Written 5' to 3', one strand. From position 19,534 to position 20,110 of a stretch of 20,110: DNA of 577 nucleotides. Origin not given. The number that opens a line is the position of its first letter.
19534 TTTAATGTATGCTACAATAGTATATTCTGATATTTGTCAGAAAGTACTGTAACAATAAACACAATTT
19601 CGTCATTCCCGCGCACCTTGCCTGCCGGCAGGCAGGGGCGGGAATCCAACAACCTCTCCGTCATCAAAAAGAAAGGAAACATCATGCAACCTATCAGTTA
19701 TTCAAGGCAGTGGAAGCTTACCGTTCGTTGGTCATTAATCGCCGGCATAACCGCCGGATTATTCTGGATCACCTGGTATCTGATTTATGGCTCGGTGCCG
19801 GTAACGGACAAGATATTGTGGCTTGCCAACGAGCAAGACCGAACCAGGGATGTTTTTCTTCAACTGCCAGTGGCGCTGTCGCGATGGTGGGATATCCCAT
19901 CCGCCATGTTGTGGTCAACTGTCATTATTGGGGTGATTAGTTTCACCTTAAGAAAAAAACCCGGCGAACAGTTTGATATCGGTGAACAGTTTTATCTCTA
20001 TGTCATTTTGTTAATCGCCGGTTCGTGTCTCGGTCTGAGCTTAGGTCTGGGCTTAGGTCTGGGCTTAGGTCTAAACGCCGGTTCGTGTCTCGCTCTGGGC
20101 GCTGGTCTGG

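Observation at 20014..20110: In-frame 12-bp tandem repeat encoding (Gly-Leu)n in a membrane protein, nested in a larger duplication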

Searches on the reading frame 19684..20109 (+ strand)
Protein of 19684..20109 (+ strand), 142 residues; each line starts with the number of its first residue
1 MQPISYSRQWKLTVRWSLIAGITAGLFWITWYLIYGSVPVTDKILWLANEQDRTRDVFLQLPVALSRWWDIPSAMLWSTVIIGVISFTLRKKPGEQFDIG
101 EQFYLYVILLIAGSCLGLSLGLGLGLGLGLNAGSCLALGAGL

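Call 11: search_protein_families(library=pfam, proteins=[window:19684-20109:+], max_evalue=10)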
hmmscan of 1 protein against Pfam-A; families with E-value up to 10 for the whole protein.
window:19684-20109:+ (142 aa): 0 families

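Call 12: search_protein_families(library=ncbifam, proteins=[window:19684-20109:+], max_evalue=10)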
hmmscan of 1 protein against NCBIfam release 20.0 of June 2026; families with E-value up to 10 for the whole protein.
window:19684-20109:+ (142 aa): 0 families

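Call 13: find_homologous_proteins(query=window:19684-20109:+, max_evalue=0.01)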
Query seq(142 aa) (142 aa): 9 proteins with E <= 0.01 among 8000 candidates.
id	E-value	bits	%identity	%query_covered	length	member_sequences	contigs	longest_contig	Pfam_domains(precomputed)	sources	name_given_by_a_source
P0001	9.5e-88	310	100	100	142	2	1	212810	-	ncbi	ncbi:MAG: hypothetical protein WCT16_02355, partial [Candidatus Buchananbacteria bacterium]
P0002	1.7e-10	59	35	86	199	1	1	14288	-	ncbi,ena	-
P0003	4.0e-9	54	33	99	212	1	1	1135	-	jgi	jgi:hypothetical protein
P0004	1.6e-8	52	34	90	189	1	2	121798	-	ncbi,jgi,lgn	-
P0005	4.7e-7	48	35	69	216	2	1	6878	-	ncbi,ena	ncbi:MAG: hypothetical protein AAB562_03755 [Patescibacteria group bacterium]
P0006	1.8e-6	46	38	89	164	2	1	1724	-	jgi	-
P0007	1.9e-5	42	34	86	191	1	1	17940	-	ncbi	ncbi:MAG: hypothetical protein ABIG10_02760 [bacterium]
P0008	2.4e-3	36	34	98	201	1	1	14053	-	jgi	-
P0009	5.5e-3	34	36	83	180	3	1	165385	-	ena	-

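Call 15: find_encoding_contigs(protein=P0001, flank=10000, max_places=10)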
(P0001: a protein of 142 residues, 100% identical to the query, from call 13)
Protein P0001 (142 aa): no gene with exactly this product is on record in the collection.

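Call 20: find_encoding_contigs(protein=P0004, flank=6000, max_places=6)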
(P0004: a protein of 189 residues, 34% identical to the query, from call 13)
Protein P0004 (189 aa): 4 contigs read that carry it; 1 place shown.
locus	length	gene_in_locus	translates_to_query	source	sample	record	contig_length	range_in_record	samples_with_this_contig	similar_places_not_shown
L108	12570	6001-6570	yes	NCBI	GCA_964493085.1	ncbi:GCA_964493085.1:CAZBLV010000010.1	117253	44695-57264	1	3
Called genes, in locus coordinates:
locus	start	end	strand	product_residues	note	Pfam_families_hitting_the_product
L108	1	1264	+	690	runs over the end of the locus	PF01751:Toprim, PF01131:Topoisom_bac, PF01396:Zn_ribbon_Top1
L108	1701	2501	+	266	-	-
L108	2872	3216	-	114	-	PF03819:MazG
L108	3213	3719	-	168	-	PF01569:PAP2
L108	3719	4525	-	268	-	PF00763:THF_DHG_CYH, PF02882:THF_DHG_CYH_C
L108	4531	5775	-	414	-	PF00464:SHMT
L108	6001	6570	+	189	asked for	-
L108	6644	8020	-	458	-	PF00483:NTP_transferase, PF12804:NTP_transf_3 (weak), PF01300:Sua5_yciO_yrdC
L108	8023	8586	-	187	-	PF01558:POR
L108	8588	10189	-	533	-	PF01855:POR_N, PF02775:TPP_enzyme_C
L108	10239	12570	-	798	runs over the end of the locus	PF00133:tRNA-synt_1, PF01406:tRNA-synt_1e (faint), PF09334:tRNA-synt_1g, PF13603:tRNA-synt_1_2, PF00133:tRNA-synt_1, PF08264:Anticodon_1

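Call 21: find_encoding_contigs(protein=P0003, flank=6000, max_places=6)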
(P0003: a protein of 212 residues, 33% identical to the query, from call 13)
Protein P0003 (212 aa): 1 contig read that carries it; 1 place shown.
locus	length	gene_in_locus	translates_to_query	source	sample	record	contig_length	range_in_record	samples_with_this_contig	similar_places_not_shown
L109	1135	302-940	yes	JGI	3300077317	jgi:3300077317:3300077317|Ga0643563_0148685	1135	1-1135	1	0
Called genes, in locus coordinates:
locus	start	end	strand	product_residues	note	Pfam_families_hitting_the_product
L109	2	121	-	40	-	?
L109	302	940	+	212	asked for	-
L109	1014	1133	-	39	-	?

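Call 27: find_encoding_contigs(protein=P0009, flank=5000, max_places=4)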
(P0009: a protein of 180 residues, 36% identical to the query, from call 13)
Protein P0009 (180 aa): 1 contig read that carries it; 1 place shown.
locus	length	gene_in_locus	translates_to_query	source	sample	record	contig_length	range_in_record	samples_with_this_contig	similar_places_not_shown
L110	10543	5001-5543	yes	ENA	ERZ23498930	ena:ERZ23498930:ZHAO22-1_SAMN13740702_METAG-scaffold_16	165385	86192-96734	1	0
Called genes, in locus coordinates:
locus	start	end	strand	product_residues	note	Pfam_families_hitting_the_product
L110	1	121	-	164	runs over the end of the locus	PF01327:Pep_deformylase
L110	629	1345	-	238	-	PF01746:tRNA_m1G_MT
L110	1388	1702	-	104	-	PF13083:KH_KhpA-B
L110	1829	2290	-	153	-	PF00886:Ribosomal_S16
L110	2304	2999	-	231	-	PF22935:RM44_endonuclase, PF14622:Ribonucleas_3_3, PF00636:Ribonuclease_3, PF00035:dsrm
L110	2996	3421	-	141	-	PF01029:NusB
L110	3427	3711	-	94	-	PF01783:Ribosomal_L32p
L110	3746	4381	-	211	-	PF01351:RNase_HII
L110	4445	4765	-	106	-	-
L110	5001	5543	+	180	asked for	-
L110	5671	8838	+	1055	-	PF02811:PHP, PF07733:DNA_pol3_alpha, PF17657:DNA_pol3_finger, PF14579:HHH_6, PF01336:tRNA_anti-codon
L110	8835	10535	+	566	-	PF07973:tRNA_SAD, PF00587:tRNA-synt_2b, PF03129:HGTP_anticodon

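Call 28: find_encoding_contigs(protein=P0007, flank=5000, max_places=4)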
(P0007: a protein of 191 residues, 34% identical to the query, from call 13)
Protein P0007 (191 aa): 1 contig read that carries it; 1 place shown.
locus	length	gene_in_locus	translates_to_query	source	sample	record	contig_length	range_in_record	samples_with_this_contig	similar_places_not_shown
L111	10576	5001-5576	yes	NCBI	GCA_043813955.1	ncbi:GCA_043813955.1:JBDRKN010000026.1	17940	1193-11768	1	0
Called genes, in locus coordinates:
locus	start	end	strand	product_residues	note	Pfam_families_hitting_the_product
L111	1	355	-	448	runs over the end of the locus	PF11638:DnaA_N, PF01695:IstB_IS21, PF00308:Bac_DnaA, PF01637:ATPase_2 (faint), PF00004:AAA (weak), PF08299:Bac_DnaA_C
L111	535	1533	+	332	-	PF24400:DUF7544 (weak)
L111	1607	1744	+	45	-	PF00468:Ribosomal_L34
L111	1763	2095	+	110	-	PF00825:Ribonuclease_P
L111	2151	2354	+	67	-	PF01809:YidD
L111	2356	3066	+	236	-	PF02096:60KD_IMP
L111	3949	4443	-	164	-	-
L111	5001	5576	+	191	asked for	-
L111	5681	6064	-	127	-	-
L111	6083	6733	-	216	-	PF01209:Ubie_methyltran, PF05175:MTS (weak), PF13489:Methyltransf_23 (weak), PF01728:FtsJ (weak), PF13847:Methyltransf_31, PF08241:Methyltransf_11, PF08242:Methyltransf_12 (weak), PF13649:Methyltransf_25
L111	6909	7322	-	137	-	-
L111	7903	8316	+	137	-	PF04519:Bactofilin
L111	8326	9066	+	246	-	PF00781:DAGK_cat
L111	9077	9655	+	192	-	PF00574:CLP_protease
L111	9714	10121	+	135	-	PF00011:HSP20, PF17886:ArsA_HSP20 (weak)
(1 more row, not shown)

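Call 29: find_encoding_contigs(protein=P0002, flank=5000, max_places=4)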
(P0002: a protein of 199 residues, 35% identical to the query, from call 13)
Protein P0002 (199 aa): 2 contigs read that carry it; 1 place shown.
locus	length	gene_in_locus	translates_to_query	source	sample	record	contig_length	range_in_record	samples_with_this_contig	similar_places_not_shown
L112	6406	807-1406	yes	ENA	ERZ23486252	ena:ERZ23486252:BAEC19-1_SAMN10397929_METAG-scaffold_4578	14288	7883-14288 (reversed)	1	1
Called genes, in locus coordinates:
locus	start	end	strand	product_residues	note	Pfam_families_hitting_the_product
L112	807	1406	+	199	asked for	-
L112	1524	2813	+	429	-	PF27218:MJ0043_C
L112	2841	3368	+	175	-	PF07998:Peptidase_M54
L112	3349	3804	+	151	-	PF13298:LigD_N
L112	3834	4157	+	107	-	-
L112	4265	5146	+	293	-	PF21686:LigD_Prim-Pol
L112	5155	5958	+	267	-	PF01149:Fapy_DNA_glyco, PF06831:H2TH, PF06827:zf-FPG_IleRS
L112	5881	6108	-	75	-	-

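Call 35: search_protein_families(library=pfam, proteins=[P0002, P0003, P0005, P0006, P0007, P0008, P0009], max_evalue=10)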
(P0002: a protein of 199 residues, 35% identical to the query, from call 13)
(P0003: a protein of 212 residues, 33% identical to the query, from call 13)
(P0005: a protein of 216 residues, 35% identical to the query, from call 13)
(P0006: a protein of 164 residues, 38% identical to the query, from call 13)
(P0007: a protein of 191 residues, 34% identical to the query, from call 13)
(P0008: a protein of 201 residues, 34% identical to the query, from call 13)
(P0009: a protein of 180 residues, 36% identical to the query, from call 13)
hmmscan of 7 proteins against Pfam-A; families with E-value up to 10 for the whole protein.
P0002 (199 aa): 0 families

P0003 (212 aa): 4 families
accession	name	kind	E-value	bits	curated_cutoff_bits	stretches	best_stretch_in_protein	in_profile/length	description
PF11085.13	YqhR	-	0.035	14.5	27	1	8-80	10-77/165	Conserved membrane protein YqhR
PF06570.16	DUF1129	-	0.19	11.8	29.1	1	63-117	78-131/207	Protein of unknown function (DUF1129)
PF11759.13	KRTAP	-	0.29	12.1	21.1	0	134-175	25-47/59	Keratin-associated matrix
PF14019.11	DUF4235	-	2.6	8.6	27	1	87-119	32-62/77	Protein of unknown function (DUF4235)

P0005 (216 aa): 2 families
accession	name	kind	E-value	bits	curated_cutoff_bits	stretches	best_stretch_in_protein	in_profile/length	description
PF01040.23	UbiA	-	0.005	16.6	34.2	1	68-189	93-216/250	UbiA prenyltransferase family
PF18949.5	DUF5693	-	3.9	6.3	29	1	51-184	307-426/609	Family of unknown function (DUF5693)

P0006 (164 aa): 1 family
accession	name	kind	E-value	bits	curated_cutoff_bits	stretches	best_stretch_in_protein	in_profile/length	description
PF11759.13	KRTAP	-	0.49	11.4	21.1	1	88-139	10-47/59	Keratin-associated matrix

P0007 (191 aa): 1 family
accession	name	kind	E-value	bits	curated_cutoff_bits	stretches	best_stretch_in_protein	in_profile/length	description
PF11759.13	KRTAP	-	2.2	9.3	21.1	1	127-171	9-50/59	Keratin-associated matrix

P0008 (201 aa): 3 families
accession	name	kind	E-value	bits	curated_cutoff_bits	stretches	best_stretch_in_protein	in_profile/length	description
PF15128.11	T_cell_tran_alt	-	0.064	13.5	27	1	8-35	29-56/92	T-cell leukemia translocation-altered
PF11167.13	DUF2953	-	0.1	13.1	22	1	16-35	10-29/53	Protein of unknown function (DUF2953)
PF10247.14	Romo1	-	0.23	12.3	27.6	1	152-186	3-38/66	Reactive mitochondrial oxygen species modulator 1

P0009 (180 aa): 1 family
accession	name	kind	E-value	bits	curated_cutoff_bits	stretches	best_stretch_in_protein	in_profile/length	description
PF10247.14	Romo1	-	8.5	7.3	27.6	2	79-97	8-26/66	Reactive mitochondrial oxygen species modulator 1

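Call 58: predict_structure(alignment_id=A5)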
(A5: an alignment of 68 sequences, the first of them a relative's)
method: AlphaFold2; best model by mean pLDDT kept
length: 191 residues; sequences in the alignment: 68
mean_pLDDT: 78.9   pTM: 0.55
mean pLDDT of the five models: 78.9, 78.2, 77.5, 71.0, 70.6
residues with pLDDT >= 90: 43; 70-90: 104; 50-70: 44; < 50: 0
segments of 3 or more residues with pLDDT < 50: none
pLDDT, mean of each block of 10 residues (from residue 1): 86 91 91 93 92 91 89 84 78 67 61 57 62 72 79 76 78 77 78 53
secondary structure, 60 per line:
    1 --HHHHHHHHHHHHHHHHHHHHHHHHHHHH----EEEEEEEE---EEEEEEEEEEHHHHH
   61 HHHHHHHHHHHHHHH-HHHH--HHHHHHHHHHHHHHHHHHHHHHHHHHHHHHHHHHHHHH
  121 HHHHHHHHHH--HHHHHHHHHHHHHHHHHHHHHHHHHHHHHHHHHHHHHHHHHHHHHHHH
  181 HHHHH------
elements in order: H3-30 E35-42 E46-55 H56-75 H77-80 H83-130 H133-185

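Call 61: fold_search(model_id=the predicted structure, library=pdb)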
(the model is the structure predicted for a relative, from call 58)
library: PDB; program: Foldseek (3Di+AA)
matches with E <= 10: 10; with E <= 0.001: 0
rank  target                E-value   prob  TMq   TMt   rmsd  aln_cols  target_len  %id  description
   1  2zdi_B                4.8e+00  0.06  0.13  0.22  10.1        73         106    8  Crystal structure of Prefoldin from Pyrococcus horikoshii OT3 (released 2008-02-05)
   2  4quv_B                5.1e+00  0.03  0.14  0.08  12.0        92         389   17  Structure of an integral membrane delta(14)-sterol reductase (released 2014-10-08)
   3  3jw4_B                6.1e+00  0.04  0.16  0.21  12.4       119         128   10  The structure of a putative MarR family transcriptional regulator from Clostridium acetobutylicum (released 2009-12-22)
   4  4ucb_B                7.3e+00  0.03  0.14  0.13  12.0        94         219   15  N-terminal globular domain of the RSV Nucleoprotein in complex with C- terminal peptide of the Phosphoprotein (released 2015-08-19)
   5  9oq0_B                8.2e+00  0.05  0.13  0.11   7.4        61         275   21  Structure of the sweet receptor bound to sucralose in the compact state, transmembrane domain (released 2025-08-27)
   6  2eth_A                8.2e+00  0.03  0.16  0.20  14.6       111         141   14  Crystal structure of a marr-like transcriptional regulator (tm0816) from thermotoga maritima at 2.50 A resolution (released 2005-11-08)
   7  8qjh_A                9.8e+00  0.04  0.12  0.13  10.8        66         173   17  Connexin-32 gap junction channel in complex with mefloquine (released 2024-09-25)
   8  7zxm_A                9.8e+00  0.03  0.11  0.12  10.5        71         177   11  cryo-EM structure of Connexin 32 gap junction channel (released 2023-05-31)
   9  2fbh                  9.8e+00  0.02  0.14  0.18  14.8       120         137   15  The crystal structure of transcriptional regulator PA3341 (released 2005-12-20)
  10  2rdp                  9.8e+00  0.02  0.15  0.19  14.3       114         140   11  The structure of a MarR family protein from Bacillus stearothermophilus (released 2007-11-13)

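Call 70: find_encoding_contigs(protein=P0006, flank=1500, max_places=3)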
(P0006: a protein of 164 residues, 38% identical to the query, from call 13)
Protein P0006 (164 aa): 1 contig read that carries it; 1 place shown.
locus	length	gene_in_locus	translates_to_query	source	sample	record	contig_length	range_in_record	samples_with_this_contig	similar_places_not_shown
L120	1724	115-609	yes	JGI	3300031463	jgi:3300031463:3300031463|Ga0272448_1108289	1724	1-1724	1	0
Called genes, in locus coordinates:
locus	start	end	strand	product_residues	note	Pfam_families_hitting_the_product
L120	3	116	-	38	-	?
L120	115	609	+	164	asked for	-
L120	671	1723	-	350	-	?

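Call 75: search_protein_families(library=ncbifam, proteins=[P0002, P0003, P0006, P0007, P0009], max_evalue=10)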
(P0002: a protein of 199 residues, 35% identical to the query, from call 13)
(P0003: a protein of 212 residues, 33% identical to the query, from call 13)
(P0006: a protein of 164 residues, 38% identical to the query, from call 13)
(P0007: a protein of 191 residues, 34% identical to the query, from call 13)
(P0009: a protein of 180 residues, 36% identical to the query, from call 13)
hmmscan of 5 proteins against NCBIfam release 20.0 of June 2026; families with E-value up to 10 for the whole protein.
P0002 (199 aa): 1 family
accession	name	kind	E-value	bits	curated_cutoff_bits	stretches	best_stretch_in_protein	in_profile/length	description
TIGR00341.1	TIGR00341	hypoth_equivalog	0.09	12.1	94.75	1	135-186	174-224/325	TIGR00341 family protein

P0003 (212 aa): 0 families

P0006 (164 aa): 2 families
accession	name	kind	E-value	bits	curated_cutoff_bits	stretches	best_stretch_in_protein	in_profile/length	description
NF004485.0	PRK05815.3-3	equivalog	0.055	12.8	249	1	25-83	198-255/281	F0F1 ATP synthase subunit A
TIGR04518.1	ECF_S_folT_fam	subfamily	0.46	10.2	60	1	89-161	33-105/163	folate family ECF transporter S component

P0007 (191 aa): 0 families

P0009 (180 aa): 1 family
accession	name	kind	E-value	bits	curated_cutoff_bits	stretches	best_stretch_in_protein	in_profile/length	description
NF008441.0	PRK11285.1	equivalog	0.98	8.4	378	1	60-97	90-127/333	L-arabinose ABC transporter permease AraH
